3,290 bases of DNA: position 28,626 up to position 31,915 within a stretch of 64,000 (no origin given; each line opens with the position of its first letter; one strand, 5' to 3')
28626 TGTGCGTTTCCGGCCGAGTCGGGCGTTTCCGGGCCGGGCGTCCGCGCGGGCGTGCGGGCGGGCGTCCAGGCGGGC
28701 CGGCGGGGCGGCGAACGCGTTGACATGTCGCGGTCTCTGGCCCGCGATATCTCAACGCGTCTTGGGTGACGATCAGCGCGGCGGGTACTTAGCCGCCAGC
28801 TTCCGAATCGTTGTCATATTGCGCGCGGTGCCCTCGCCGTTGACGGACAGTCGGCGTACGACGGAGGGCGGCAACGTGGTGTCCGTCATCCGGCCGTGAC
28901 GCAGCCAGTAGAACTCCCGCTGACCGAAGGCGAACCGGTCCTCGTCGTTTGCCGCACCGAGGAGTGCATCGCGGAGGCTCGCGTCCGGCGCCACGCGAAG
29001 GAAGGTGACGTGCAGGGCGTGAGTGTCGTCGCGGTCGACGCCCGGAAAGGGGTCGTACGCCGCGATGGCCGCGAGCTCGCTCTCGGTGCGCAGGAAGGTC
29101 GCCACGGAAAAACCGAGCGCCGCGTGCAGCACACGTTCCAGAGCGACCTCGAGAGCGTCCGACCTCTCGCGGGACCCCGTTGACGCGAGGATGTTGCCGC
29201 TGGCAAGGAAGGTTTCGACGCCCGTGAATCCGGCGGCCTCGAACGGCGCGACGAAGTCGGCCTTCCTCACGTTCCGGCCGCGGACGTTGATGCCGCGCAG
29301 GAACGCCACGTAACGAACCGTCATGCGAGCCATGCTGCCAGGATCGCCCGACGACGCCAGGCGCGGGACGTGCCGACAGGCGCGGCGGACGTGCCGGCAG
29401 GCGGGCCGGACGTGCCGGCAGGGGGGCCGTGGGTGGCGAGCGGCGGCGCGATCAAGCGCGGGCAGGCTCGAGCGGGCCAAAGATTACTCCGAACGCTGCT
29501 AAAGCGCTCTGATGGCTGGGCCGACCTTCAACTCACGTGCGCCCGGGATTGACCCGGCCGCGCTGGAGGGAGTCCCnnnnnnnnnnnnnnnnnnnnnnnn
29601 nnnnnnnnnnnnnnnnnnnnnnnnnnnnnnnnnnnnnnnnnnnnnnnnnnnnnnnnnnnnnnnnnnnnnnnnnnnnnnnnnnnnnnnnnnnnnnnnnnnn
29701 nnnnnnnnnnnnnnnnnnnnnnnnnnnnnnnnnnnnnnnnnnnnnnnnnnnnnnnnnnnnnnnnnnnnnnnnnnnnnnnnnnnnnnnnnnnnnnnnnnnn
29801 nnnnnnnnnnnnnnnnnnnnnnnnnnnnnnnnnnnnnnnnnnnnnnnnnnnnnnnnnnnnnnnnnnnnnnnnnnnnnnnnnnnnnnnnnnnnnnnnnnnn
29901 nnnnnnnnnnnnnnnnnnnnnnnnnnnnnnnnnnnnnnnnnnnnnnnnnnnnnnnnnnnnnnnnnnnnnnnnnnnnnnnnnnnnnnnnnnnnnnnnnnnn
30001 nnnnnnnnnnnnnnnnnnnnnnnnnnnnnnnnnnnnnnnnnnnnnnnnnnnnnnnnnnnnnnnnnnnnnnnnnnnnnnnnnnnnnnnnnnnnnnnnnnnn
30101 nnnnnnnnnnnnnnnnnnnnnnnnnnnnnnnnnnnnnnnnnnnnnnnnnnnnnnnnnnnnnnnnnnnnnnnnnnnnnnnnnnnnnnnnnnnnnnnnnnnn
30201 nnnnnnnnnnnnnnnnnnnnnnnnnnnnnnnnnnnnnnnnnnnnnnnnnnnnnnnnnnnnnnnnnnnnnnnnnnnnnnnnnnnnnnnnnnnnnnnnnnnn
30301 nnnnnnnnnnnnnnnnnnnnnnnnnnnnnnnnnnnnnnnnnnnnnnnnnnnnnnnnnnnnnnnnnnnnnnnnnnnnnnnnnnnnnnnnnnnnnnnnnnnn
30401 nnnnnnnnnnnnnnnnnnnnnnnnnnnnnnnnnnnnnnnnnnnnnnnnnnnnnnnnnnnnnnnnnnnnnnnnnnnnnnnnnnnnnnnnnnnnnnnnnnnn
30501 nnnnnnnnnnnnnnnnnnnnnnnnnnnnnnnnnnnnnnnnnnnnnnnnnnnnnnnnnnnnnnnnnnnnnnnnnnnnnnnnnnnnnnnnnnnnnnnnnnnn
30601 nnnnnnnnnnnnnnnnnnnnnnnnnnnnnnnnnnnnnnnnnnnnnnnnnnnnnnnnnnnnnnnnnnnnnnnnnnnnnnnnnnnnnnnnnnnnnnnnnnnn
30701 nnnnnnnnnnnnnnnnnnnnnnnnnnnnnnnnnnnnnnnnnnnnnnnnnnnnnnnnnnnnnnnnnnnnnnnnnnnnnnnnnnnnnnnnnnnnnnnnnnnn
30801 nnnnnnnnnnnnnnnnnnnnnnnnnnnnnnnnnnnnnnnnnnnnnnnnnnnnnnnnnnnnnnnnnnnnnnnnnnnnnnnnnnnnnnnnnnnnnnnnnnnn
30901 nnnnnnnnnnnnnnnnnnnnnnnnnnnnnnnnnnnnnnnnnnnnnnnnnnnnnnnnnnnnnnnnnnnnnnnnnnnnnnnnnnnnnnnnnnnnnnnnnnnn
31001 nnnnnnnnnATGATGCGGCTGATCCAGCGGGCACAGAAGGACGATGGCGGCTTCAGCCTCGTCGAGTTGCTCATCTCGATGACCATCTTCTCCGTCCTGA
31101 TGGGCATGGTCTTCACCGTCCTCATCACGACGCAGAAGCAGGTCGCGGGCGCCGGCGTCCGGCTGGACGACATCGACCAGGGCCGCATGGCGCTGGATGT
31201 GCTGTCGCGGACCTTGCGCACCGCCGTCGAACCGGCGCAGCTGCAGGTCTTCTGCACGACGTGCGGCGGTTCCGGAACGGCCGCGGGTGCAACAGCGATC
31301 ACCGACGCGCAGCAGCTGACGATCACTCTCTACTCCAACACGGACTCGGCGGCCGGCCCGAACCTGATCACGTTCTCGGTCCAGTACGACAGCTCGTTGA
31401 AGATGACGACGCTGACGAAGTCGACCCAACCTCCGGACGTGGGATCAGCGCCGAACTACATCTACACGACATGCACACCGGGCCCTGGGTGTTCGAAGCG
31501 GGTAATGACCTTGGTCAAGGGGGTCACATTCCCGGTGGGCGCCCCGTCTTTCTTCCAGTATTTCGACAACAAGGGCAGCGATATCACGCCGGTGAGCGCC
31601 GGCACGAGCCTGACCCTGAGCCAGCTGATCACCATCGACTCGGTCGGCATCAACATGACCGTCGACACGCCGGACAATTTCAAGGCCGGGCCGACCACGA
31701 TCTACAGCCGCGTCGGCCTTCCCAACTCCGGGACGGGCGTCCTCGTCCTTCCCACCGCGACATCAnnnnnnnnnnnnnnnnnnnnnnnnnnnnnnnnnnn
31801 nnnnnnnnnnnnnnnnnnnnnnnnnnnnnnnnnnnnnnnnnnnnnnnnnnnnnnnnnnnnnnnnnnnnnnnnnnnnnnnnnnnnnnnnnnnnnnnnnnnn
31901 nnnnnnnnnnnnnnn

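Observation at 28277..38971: Candidate undescribed hybrid locus: WXG100-like protein, three giant prepilin-type proteins and an EssC/EccC-like triple-FtsK ATPase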

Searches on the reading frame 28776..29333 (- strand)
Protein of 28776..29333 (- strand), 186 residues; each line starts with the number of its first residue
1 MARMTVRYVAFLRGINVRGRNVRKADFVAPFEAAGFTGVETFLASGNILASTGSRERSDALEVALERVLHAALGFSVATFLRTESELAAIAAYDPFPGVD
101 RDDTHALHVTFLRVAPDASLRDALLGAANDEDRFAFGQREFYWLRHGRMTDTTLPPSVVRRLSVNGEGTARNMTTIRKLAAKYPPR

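Call 5: search_protein_families(library=pfam, proteins=[window:28776-29333:-], max_evalue=0.1)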
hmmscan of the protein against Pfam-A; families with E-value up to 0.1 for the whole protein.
window:28776-29333:- (186 aa): 1 family
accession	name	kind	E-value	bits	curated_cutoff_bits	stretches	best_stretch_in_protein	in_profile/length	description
PF08002.16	DUF1697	-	4.3e-31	108.6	24.4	1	7-142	3-137/137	Protein of unknown function (DUF1697)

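Call 6: search_protein_families(library=ncbifam, proteins=[window:28776-29333:-], max_evalue=0.1)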
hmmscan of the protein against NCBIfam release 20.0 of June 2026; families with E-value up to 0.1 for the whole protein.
window:28776-29333:- (186 aa): 0 families

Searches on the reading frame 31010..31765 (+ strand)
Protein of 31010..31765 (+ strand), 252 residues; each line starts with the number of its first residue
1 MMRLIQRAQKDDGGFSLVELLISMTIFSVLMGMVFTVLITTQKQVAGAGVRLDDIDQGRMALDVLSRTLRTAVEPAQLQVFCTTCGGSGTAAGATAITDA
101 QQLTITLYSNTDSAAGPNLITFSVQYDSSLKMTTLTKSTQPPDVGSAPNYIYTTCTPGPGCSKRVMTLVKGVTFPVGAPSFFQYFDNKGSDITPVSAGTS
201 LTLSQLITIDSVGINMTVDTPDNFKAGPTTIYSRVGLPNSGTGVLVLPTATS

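Call 5: search_protein_families(library=pfam, proteins=[window:31010-31765:+], max_evalue=0.1)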
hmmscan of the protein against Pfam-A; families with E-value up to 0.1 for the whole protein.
window:31010-31765:+ (252 aa): 3 families
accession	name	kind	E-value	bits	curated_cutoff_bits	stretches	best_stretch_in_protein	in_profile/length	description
PF07963.17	N_methyl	-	2.2e-08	33.8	21.2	1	12-35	4-27/27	Prokaryotic N-terminal methylation motif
PF00091.31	Tubulin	-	0.085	13.6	33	0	40-103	71-137/190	Tubulin/FtsZ family, GTPase domain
PF11773.13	ComGE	-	0.087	13.2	25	0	17-69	2-54/82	Competence system putative prepilin ComGE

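Call 6: search_protein_families(library=ncbifam, proteins=[window:31010-31765:+], max_evalue=0.1)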
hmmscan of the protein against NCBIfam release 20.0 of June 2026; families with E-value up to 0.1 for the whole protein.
window:31010-31765:+ (252 aa): 12 families
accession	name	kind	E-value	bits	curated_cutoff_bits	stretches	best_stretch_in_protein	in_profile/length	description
TIGR02599.1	TIGR02599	subfamily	1.2e-10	41.2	256.5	1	14-73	1-60/361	Verru_Chthon cassette protein C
TIGR02532.1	IV_pilin_GFxxxE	domain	1.3e-05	24.8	16.3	1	14-34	3-23/24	prepilin-type N-terminal cleavage/methylation domain-containing protein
NF041013.1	T4P_ComGE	equivalog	0.00057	19.9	49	1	14-44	5-35/83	competence type IV pilus minor pilin ComGE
NF007848.0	PRK10557.1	equivalog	0.0078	15.5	120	1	6-45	4-43/192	prepilin peptidase-dependent protein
NF040999.1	pilin_ComGC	equivalog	0.01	16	75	1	14-48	3-37/84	competence type IV pilus major pilin ComGC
TIGR01711.1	gspJ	equivalog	0.038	13.8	64.85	1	13-74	1-62/192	type II secretion system minor pseudopilin GspJ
NF007660.0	PRK10332.1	equivalog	0.049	14.1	86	1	8-47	4-39/107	prepilin-type N-terminal cleavage/methylation domain-containing protein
TIGR01707.1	gspI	equivalog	0.066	13.7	44.35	0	14-64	1-47/101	type II secretion system minor pseudopilin GspI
NF041002.1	pilin_ComGF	equivalog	0.068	13.4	80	0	14-44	3-33/139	competence type IV pilus minor pilin ComGF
TIGR01710.1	typeII_sec_gspG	equivalog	0.085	12.9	88.85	0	14-64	2-51/134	type II secretion system major pseudopilin GspG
NF040982.1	ComGD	equivalog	0.086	13.2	70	0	14-45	3-34/139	competence type IV pilus minor pilin ComGD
NF007800.0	PRK10506.1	equivalog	0.099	12.5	158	0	7-32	3-28/163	prepilin peptidase-dependent protein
